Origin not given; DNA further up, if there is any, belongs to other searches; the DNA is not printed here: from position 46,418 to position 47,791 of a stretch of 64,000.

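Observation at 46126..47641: Signal-peptide-bearing PARG-like macrodomain protein with a basic NLS-like patch, behind an A+T-rich spacer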

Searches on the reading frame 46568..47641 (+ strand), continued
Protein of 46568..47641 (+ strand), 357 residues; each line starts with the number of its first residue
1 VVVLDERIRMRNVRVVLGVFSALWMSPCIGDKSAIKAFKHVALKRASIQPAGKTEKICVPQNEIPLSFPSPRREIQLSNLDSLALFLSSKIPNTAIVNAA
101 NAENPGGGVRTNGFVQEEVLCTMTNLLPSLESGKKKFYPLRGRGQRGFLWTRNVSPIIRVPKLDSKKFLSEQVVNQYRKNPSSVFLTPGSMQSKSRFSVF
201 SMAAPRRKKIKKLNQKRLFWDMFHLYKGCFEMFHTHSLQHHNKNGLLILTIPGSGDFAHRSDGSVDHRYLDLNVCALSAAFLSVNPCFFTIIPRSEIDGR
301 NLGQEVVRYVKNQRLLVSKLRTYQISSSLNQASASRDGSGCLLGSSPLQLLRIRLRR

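Call 74: fold_search(model_id=the predicted structure, library=viral)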
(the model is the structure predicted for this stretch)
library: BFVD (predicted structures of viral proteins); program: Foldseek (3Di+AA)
matches with E <= 10: 325; with E <= 0.001: 45
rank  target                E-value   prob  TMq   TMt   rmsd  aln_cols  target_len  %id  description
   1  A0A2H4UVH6            3.8e-12  1.00  0.54  0.68   5.5       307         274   17  Microbial-type PARG catalytic domain-containing protein [Bodo saltans virus]
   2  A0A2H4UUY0            3.2e-11  1.00  0.54  0.39   5.9       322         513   17  Microbial-type PARG catalytic domain-containing protein [Bodo saltans virus]
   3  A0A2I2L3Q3            3.8e-11  1.00  0.52  0.71   5.1       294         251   16  TIGR02452 family protein (DUF2263) [Orpheovirus IHUMI-LCC2]
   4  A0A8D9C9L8            1.2e-10  1.00  0.54  0.75   4.5       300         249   15  Gp114 [uncultured marine phage]
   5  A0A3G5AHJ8            2.1e-10  1.00  0.45  0.50   6.0       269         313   18  Microbial-type PARG catalytic domain-containing protein [Sylvanvirus sp.]
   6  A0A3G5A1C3            4.2e-10  1.00  0.52  0.60   9.4       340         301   14  Microbial-type PARG catalytic domain-containing protein [Harvfovirus sp.]
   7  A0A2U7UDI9            6.6e-10  1.00  0.42  0.40  10.5       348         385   14  Microbial-type PARG catalytic domain-containing protein [Pandoravirus neocaledonia]
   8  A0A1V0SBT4            9.3e-10  1.00  0.48  0.59  13.1       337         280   14  Uncharacterized protein [Catovirus CTV1]
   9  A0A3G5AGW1            1.2e-09  1.00  0.48  0.61   6.6       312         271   15  Lysosomal Pro-X carboxypeptidase [Sylvanvirus sp.]
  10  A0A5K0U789            2.4e-09  1.00  0.49  0.48  10.9       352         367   13  Uncharacterized protein [Yasminevirus sp. GU-2018]
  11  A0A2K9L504            2.6e-09  1.00  0.48  0.61   6.0       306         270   16  Orfan [Tupanvirus deep ocean]
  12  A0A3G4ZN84            5.4e-09  1.00  0.47  0.43  16.2       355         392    9  Uncharacterized protein [Terrestrivirus sp.]
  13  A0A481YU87            6.9e-09  1.00  0.51  0.74   4.6       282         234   18  Microbial-type PARG catalytic domain-containing protein [Marseillevirus LCMAC102]
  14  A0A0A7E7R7            1.1e-07  1.00  0.45  0.40  18.0       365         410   13  (no name in the UniProt tables at hand)
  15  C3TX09                2.2e-07  1.00  0.42  0.27   7.9       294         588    9  Pagr [Euproctis pseudoconspersa nucleopolyhedrovirus]
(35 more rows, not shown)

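Call 78: search_protein_families(library=pfam, proteins=[L106:2887-6108:-, L106:12593-14653:+, L106:8212-9792:+, L106:18410-20068:+, L106:20183-20851:-, L003:10563-10916:-, L003:9010-10296:-, L003:13375-14538:+], max_evalue=0.01)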
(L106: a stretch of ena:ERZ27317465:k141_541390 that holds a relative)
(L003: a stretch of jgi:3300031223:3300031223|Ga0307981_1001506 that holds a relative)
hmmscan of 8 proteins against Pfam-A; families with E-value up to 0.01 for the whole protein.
L106:2887-6108:- (1073 aa): 0 families

L106:12593-14653:+ (686 aa): 7 families
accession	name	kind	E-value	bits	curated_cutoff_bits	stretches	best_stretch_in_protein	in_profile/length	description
PF12796.13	Ank_2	-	5.1e-16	59.4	27.3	1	538-600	28-89/90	Ankyrin repeats (3 copies)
PF13637.12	Ank_4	-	1.1e-11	45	22.7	1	576-626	1-50/50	Ankyrin repeats (many copies)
PF00023.36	Ank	-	4.6e-09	36.5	21.1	0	575-606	5-32/33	Ankyrin repeat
PF13606.12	Ank_3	-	2.4e-07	30.9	22.3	0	541-561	4-24/30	Ankyrin repeat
PF13857.12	Ank_5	-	1.2e-06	29.2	27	0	533-567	10-41/56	Ankyrin repeats (many copies)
PF03153.18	TFIIA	-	0.00016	22.3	36.2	1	245-312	175-247/415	Transcription factor IIA, alpha/beta subunit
PF24521.3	Ank_KRIT1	-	0.00025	21.2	80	1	542-627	21-106/149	KRIT1 ankyrin-repeats domain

L106:8212-9792:+ (526 aa): 0 families

L106:18410-20068:+ (552 aa): 0 families

L106:20183-20851:- (222 aa): 1 family
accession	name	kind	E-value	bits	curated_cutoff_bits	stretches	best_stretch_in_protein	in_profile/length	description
PF01191.24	RNA_pol_Rpb5_C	-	9.6e-09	35.3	23.5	1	141-195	6-60/73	RNA polymerase Rpb5, C-terminal domain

L003:10563-10916:- (117 aa): 4 families
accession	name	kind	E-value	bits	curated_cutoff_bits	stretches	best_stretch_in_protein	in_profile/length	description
PF00125.30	Histone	-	2.1e-36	125.3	26.4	1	10-113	21-122/122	Core histone H2A/H2B/H3/H4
PF15630.12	CENP-S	-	0.00042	21.1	28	1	52-111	12-71/76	CENP-S protein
PF02969.23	TAF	-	0.0023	18.5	21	1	70-109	25-64/66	TATA box binding protein associated factor (TAF)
PF15511.12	CENP-T_C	-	0.0078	16.7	28.1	0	48-111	14-75/108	Centromere kinetochore component CENP-T histone fold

L003:9010-10296:- (428 aa): 0 families

L003:13375-14538:+ (387 aa): 0 families

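Call 81: find_encoding_contigs(protein=P0017, flank=8000, max_places=3)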
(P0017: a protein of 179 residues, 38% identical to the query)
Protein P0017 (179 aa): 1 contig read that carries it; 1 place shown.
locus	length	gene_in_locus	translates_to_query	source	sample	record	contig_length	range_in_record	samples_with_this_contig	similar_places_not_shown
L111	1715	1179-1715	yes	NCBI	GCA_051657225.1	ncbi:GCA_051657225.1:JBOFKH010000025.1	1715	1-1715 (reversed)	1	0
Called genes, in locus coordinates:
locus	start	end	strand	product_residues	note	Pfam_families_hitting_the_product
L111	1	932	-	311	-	PF03237:Terminase_6N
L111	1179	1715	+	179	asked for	PF10021:PARG_cat_microb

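Call 82: find_encoding_contigs(protein=P0012, flank=8000, max_places=3)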
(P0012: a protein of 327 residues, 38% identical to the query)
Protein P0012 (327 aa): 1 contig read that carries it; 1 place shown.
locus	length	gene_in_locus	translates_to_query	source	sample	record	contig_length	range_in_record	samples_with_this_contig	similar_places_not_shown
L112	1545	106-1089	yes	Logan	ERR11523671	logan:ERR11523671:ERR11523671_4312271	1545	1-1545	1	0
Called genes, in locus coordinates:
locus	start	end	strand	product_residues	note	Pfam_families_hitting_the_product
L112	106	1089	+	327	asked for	PF10021:PARG_cat_microb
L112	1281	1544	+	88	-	?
